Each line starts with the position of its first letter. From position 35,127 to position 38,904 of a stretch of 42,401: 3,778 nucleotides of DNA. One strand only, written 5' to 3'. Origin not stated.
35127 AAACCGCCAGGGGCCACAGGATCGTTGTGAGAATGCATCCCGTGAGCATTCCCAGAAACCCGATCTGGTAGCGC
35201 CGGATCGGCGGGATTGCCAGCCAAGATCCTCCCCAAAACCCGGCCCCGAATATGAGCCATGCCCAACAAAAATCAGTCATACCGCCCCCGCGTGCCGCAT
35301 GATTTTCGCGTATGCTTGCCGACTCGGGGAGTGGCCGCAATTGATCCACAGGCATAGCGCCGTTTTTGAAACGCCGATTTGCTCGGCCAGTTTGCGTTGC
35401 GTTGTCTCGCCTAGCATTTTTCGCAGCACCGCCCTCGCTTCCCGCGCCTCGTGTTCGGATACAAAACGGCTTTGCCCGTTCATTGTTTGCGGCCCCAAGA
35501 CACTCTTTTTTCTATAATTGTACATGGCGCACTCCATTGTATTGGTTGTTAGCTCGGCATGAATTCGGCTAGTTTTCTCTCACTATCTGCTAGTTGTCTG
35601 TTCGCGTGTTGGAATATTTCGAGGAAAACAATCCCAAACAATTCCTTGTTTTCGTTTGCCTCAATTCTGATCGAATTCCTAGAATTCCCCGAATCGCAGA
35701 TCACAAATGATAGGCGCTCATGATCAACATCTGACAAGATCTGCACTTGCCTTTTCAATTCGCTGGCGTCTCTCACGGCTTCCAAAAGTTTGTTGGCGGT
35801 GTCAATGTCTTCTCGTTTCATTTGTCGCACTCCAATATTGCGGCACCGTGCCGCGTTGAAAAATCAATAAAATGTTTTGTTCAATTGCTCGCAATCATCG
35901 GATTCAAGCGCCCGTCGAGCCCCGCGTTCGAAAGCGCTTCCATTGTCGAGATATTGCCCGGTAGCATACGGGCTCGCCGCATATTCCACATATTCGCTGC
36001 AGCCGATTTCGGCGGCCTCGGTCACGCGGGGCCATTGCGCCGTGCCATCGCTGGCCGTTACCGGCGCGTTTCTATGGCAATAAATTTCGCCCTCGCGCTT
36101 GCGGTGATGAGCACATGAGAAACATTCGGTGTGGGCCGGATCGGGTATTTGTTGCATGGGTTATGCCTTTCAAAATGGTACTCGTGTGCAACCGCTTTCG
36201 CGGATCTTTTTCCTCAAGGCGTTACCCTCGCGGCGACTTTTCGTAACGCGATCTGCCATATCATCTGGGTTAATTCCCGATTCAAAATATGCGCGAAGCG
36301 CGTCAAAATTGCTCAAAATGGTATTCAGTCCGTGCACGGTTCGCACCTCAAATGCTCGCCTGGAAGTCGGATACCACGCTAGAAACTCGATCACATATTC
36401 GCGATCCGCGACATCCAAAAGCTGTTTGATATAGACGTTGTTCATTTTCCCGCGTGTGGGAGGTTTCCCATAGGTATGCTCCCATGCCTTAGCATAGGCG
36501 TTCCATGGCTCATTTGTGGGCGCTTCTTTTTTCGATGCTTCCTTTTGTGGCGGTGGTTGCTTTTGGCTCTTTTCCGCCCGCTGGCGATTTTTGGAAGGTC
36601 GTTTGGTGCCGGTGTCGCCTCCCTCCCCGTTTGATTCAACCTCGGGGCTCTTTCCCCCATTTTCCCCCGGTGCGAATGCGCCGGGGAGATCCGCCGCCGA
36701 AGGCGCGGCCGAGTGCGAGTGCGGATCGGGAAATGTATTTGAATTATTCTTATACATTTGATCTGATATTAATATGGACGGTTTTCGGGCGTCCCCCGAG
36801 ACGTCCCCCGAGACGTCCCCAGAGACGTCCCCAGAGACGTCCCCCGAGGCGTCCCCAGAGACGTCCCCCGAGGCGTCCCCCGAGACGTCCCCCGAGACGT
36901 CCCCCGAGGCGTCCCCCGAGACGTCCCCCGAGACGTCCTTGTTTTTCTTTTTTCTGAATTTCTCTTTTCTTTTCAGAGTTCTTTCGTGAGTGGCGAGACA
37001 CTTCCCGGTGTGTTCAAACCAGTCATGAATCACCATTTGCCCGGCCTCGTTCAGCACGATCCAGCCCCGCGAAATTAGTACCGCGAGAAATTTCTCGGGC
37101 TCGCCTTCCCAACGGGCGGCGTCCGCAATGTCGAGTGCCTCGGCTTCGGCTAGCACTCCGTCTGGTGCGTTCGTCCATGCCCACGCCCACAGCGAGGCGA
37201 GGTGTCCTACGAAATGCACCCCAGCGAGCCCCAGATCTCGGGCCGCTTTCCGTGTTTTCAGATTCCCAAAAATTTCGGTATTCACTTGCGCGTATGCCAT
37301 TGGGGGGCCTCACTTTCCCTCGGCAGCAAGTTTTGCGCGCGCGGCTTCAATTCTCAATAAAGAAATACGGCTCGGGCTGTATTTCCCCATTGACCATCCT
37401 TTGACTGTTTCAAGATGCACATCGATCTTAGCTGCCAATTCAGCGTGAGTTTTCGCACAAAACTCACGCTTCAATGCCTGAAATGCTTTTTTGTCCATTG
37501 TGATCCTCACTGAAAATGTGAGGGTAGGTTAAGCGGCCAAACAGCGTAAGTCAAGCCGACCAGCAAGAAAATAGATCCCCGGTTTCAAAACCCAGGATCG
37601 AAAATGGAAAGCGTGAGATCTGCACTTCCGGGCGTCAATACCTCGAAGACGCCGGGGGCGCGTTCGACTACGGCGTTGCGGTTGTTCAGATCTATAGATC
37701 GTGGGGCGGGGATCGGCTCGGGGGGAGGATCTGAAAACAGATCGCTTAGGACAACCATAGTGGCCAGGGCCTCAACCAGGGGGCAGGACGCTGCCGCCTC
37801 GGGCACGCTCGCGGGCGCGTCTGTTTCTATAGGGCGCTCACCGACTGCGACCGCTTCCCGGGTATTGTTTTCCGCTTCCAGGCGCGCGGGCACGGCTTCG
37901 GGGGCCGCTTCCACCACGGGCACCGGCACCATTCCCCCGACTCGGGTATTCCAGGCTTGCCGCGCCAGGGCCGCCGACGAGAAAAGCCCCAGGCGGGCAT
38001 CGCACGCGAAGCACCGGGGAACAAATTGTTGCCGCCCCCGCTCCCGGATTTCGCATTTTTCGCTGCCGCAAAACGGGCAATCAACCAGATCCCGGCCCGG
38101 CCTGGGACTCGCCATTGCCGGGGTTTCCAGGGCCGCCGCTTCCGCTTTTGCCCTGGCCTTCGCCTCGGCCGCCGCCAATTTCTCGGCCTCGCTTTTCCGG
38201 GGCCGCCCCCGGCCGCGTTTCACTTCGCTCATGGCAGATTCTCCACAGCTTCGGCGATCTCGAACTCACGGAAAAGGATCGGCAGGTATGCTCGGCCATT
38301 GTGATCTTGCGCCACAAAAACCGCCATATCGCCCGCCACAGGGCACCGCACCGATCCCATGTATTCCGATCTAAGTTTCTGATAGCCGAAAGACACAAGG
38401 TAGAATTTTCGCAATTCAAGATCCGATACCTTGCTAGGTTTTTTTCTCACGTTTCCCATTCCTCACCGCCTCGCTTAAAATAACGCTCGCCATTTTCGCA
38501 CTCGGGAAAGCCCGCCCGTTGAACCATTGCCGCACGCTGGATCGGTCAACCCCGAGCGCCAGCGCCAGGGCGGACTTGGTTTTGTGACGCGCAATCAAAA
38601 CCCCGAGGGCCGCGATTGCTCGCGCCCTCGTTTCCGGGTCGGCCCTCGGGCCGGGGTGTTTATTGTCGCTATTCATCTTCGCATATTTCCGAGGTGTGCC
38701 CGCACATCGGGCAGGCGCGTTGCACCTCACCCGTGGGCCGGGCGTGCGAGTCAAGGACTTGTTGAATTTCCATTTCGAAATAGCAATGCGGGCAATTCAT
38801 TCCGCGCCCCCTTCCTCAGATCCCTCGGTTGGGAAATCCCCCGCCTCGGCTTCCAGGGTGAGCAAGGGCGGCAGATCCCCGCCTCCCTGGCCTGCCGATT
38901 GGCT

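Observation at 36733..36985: Iteron-like 12-bp x 12.6 tandem array flanked by AT-rich DNA inside the replication-organiser gene: candidate origin of replication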

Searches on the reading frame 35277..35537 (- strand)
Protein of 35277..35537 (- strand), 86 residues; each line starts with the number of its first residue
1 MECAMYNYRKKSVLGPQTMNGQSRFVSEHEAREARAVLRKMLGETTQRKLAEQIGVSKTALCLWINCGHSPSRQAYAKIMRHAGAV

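Call 6: search_protein_families(library=pfam, proteins=[window:35277-35537:-], max_evalue=0.01)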
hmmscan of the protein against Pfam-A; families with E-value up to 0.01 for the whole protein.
window:35277-35537:- (86 aa): 0 families

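Call 7: search_protein_families(library=phrogs, proteins=[window:35277-35537:-], max_evalue=0.01)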
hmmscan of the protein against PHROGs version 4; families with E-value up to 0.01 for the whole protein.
window:35277-35537:- (86 aa): 6 families
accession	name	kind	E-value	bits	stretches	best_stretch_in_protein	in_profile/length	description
phrog_725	-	transcription regulation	0.00043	21.2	1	29-66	10-47/101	CII-like regulator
phrog_4779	-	transcription regulation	0.0011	20.5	1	45-76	16-46/98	transcriptional regulator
phrog_7061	-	DNA, RNA and nucleotide metabolism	0.0012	20.3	1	28-65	28-65/70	HTH DNA binding protein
phrog_8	-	transcription regulation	0.0014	19.1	1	35-79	165-204/346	transcriptional regulator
phrog_19086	-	unknown function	0.0047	18.6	1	29-81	10-63/67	-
phrog_8038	-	unknown function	0.0064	17.3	1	36-78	8-49/66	-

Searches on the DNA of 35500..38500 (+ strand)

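Call 8: search_dna_similar(query=window:35500-38500:+, collection=phages, mode=near)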
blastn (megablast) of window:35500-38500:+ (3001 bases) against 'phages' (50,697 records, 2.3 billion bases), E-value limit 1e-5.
No match.

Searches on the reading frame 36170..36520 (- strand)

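Call 62: search_protein_families(library=pfam, proteins=[window:36170-36520:-], max_evalue=1)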
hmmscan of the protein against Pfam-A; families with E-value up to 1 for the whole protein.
window:36170-36520:- (116 aa): 2 families
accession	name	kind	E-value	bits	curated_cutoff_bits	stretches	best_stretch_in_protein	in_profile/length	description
PF13211.12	DUF4019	-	0.084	13.8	26.5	1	2-59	30-88/104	Protein of unknown function (DUF4019)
PF18026.6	Exog_C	-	0.1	13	29.5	1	50-88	9-41/49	Endo/exonuclease (EXOG) C-terminal domain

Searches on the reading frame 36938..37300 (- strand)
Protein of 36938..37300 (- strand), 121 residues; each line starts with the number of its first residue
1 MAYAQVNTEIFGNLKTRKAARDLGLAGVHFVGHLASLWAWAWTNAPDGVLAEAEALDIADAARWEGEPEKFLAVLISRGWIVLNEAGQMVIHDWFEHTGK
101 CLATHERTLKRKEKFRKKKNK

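Call 26: find_homologous_proteins(query=window:36938-37300:-, max_evalue=0.001)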
Query seq(121 aa): 17 candidates shared short words with the query, none scored E <= 0.001.

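Call 33: search_protein_representatives(protein=window:36938-37300:-)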
Query: 121 residues. Proteins with E-value up to 0.001 (for the whole library): 7866; up to 1e-10: 1529; up to 1e-30: 1. The best 150 are listed.
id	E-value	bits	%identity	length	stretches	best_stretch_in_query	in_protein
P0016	9.0e-31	122.7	51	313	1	1-118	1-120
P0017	1.9e-29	118.4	51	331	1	1-118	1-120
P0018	3.6e-28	114.3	54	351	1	1-114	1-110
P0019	2.8e-27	111.4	49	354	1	1-118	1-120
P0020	1.3e-22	96.4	44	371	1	3-118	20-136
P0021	7.3e-21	90.7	46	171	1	26-119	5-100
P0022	1.3e-20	89.9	42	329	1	1-121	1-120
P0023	1.7e-20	89.5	43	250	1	4-118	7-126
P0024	2.5e-20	89.0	39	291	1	1-113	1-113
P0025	3.0e-20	88.7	47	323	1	9-119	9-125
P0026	4.9e-20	88.0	43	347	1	1-118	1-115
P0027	1.5e-19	86.5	37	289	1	1-119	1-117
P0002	1.7e-19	86.3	40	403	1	3-121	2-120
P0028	2.0e-19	86.0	40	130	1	1-119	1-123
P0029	2.1e-19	86.0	40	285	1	1-119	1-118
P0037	5.2e-19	84.7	39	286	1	3-117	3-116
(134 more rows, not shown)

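Call 36: find_encoding_contigs(protein=P0019, flank=3000, max_places=3)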
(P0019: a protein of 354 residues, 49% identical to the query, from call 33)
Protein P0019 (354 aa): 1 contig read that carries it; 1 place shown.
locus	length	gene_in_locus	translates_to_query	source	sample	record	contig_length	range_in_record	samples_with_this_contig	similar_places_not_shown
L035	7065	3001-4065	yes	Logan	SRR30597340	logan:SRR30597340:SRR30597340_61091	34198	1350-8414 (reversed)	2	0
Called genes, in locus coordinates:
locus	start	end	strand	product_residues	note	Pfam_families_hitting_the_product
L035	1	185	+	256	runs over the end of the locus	PF03837:RecT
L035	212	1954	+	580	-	PF02463:SMC_N (weak), PF13175:AAA_15 (weak), PF13476:AAA_23 (faint)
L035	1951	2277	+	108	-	-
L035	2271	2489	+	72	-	-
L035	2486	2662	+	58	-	-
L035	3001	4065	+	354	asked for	-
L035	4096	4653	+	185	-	-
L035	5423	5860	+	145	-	-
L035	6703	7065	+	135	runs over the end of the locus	-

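Call 37: find_encoding_contigs(protein=P0016, flank=3000, max_places=3)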
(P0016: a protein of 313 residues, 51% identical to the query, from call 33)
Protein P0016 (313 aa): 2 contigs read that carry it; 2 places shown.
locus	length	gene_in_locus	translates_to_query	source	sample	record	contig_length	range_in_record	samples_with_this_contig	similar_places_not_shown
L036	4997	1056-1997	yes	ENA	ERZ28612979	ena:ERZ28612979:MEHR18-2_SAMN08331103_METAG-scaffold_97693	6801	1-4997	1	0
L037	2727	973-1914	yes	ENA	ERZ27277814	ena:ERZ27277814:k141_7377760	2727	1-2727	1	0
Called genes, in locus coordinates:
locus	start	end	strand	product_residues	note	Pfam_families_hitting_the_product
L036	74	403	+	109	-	-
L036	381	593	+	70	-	-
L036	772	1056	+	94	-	-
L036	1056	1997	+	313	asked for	-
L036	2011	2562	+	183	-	-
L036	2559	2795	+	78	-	-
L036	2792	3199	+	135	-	-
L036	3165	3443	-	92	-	-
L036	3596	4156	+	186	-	-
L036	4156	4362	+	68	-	-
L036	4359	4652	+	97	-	-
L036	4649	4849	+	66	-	-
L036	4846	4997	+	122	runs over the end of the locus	-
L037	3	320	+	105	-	?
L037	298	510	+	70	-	-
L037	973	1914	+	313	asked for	-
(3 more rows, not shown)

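Call 38: find_encoding_contigs(protein=P0017, flank=3000, max_places=2)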
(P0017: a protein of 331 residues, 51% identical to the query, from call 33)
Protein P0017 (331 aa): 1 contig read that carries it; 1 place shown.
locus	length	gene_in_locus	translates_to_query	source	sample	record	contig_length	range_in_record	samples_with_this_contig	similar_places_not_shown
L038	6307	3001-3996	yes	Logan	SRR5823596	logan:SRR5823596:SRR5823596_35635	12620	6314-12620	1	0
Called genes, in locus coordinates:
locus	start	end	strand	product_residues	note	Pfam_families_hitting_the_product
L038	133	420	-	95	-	-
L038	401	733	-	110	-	-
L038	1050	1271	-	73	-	PF12728:HTH_17 (weak)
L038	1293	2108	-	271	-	PF03837:RecT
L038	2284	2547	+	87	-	-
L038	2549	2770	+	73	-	-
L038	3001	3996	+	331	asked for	-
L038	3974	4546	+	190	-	-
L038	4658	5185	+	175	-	-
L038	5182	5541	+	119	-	-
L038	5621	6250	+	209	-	-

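Call 39: find_encoding_contigs(protein=P0018, flank=3000, max_places=2)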
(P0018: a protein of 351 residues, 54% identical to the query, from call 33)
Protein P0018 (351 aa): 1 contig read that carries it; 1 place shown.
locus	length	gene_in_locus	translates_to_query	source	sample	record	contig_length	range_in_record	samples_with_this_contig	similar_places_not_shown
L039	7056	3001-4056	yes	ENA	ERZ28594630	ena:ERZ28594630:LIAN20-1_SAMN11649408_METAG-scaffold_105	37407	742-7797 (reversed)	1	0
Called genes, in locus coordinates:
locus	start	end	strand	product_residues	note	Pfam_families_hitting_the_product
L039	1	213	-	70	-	-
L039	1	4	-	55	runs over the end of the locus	-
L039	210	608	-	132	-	-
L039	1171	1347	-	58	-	-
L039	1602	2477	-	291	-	PF03837:RecT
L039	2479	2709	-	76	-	-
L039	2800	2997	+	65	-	PF12728:HTH_17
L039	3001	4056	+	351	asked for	-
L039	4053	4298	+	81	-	PF00085:Thioredoxin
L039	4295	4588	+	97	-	-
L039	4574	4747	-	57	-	-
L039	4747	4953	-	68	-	-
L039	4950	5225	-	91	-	-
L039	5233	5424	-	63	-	PF22147:AcrIC5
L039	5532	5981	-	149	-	PF08774:VRR_NUC (weak)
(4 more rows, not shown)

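Call 40: find_encoding_contigs(protein=P0021, flank=3000, max_places=2)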
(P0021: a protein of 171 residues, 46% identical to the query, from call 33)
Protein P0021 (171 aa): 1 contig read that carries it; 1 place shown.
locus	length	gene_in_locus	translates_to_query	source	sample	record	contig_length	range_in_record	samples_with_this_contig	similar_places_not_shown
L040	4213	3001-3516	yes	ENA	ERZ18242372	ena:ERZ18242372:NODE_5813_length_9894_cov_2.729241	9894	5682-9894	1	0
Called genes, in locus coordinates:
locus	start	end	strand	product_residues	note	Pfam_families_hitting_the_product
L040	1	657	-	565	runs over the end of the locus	PF13175:AAA_15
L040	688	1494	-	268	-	PF03837:RecT (weak)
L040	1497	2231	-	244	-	PF12684:DUF3799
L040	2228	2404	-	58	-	-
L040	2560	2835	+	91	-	-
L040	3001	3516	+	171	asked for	-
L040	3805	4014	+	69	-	-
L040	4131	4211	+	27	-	?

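Call 41: find_encoding_contigs(protein=P0020, flank=3000, max_places=2)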
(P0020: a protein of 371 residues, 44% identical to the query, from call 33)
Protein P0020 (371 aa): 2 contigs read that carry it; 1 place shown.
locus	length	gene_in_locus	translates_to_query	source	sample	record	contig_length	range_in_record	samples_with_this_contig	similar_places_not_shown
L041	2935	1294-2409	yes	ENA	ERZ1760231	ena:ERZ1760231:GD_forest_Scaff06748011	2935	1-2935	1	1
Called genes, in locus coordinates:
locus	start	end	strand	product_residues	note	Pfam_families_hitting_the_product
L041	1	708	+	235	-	?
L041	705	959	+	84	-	-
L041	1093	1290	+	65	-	-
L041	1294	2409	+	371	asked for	-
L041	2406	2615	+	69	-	-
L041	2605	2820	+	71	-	-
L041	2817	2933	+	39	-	?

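Call 62: search_protein_families(library=pfam, proteins=[window:36938-37300:-, P0016, P0019, P0024, P0037], max_evalue=1)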
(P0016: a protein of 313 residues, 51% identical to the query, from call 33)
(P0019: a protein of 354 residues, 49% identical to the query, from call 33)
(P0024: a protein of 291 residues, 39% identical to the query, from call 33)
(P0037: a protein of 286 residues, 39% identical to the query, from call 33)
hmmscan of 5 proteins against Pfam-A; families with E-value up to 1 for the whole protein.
window:36938-37300:- (121 aa): 0 families

P0016 (313 aa): 1 family
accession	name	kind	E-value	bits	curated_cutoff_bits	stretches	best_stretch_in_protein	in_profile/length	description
PF09001.16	DUF1890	-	0.26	12.1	25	1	248-298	47-96/141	Domain of unknown function (DUF1890)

P0019 (354 aa): 1 family
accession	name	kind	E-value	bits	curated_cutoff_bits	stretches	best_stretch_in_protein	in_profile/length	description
PF17583.7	DUF5484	-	0.18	12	27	1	87-99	22-34/43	Family of unknown function (DUF5484)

P0024 (291 aa): 1 family
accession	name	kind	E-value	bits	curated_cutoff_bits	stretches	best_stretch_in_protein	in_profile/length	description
PF12126.13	PML_CC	-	0.011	15.7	23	0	110-168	123-180/329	PML-like, coiled-coil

P0037 (286 aa): 0 families

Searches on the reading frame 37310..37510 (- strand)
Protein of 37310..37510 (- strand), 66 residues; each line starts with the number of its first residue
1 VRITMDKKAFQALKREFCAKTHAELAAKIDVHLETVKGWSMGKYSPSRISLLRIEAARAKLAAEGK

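Call 6: search_protein_families(library=pfam, proteins=[window:37310-37510:-], max_evalue=0.01)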
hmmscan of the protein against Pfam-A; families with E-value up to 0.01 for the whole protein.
window:37310-37510:- (66 aa): 0 families

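Call 7: search_protein_families(library=phrogs, proteins=[window:37310-37510:-], max_evalue=0.01)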
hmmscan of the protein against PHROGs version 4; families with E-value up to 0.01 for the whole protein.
window:37310-37510:- (66 aa): 2 families
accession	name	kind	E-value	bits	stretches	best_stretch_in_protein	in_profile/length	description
phrog_4836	-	transcription regulation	8.2e-05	23.2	1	13-51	82-120/194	CII-like regulator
phrog_4739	-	unknown function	0.00089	19.9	1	13-52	74-112/167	-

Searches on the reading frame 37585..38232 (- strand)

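Call 6: search_protein_families(library=pfam, proteins=[window:37585-38232:-], max_evalue=0.01)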
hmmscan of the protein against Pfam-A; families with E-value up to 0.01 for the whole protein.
window:37585-38232:- (215 aa): 1 family
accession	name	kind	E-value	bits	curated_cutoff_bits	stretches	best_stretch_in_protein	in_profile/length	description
PF14354.12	Lar_restr_allev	-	3.1e-06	27.8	28.6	1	48-97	2-57/58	Restriction alleviation protein Lar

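Call 7: search_protein_families(library=phrogs, proteins=[window:37585-38232:-], max_evalue=0.01)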
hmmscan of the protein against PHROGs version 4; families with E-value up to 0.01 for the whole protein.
window:37585-38232:- (215 aa): 1 family
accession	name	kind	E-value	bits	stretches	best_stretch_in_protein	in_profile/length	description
phrog_599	-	moron, auxiliary metabolic gene and host takeover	1.5e-08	36.1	1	39-101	64-130/262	Lar-like restriction alleviation protein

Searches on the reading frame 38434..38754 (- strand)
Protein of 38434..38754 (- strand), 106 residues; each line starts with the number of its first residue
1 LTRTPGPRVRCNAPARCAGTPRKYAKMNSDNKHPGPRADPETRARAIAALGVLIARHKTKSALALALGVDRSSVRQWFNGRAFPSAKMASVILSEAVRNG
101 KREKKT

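Call 6: search_protein_families(library=pfam, proteins=[window:38434-38754:-], max_evalue=0.01)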
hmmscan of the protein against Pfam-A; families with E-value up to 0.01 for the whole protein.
window:38434-38754:- (106 aa): 3 families
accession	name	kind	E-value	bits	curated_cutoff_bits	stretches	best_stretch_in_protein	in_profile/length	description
PF01381.28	HTH_3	-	2e-05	25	23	1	55-90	7-42/55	Helix-turn-helix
PF14549.12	P22_Cro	-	0.0015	18.7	30.2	1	59-85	11-35/60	DNA-binding transcriptional regulator Cro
PF13560.12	HTH_31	-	0.0056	17.4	27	1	56-86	13-44/64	Helix-turn-helix domain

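Call 7: search_protein_families(library=phrogs, proteins=[window:38434-38754:-], max_evalue=0.01)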
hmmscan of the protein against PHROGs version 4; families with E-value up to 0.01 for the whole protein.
window:38434-38754:- (106 aa): 9 families
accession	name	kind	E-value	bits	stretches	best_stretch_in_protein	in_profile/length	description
phrog_35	-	transcription regulation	2e-06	29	1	54-103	82-129/181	transcriptional repressor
phrog_4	-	transcription regulation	2.4e-05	24.5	1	34-92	132-180/400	transcriptional repressor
phrog_2967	-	transcription regulation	0.00094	19.8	1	55-89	21-55/225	transcriptional regulator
phrog_409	-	transcription regulation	0.0021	19.6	1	54-87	21-53/127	transcriptional regulator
phrog_8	-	transcription regulation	0.0022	18.5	1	56-90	88-122/346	transcriptional regulator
phrog_3626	-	unknown function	0.0028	18.8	1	53-92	21-61/82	-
phrog_2856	-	transcription regulation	0.0045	17.6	1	40-100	42-101/165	transcriptional regulator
phrog_7061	-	DNA, RNA and nucleotide metabolism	0.0065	18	0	41-78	28-65/70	HTH DNA binding protein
phrog_638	-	transcription regulation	0.0083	17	0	59-95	19-55/145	transcriptional regulator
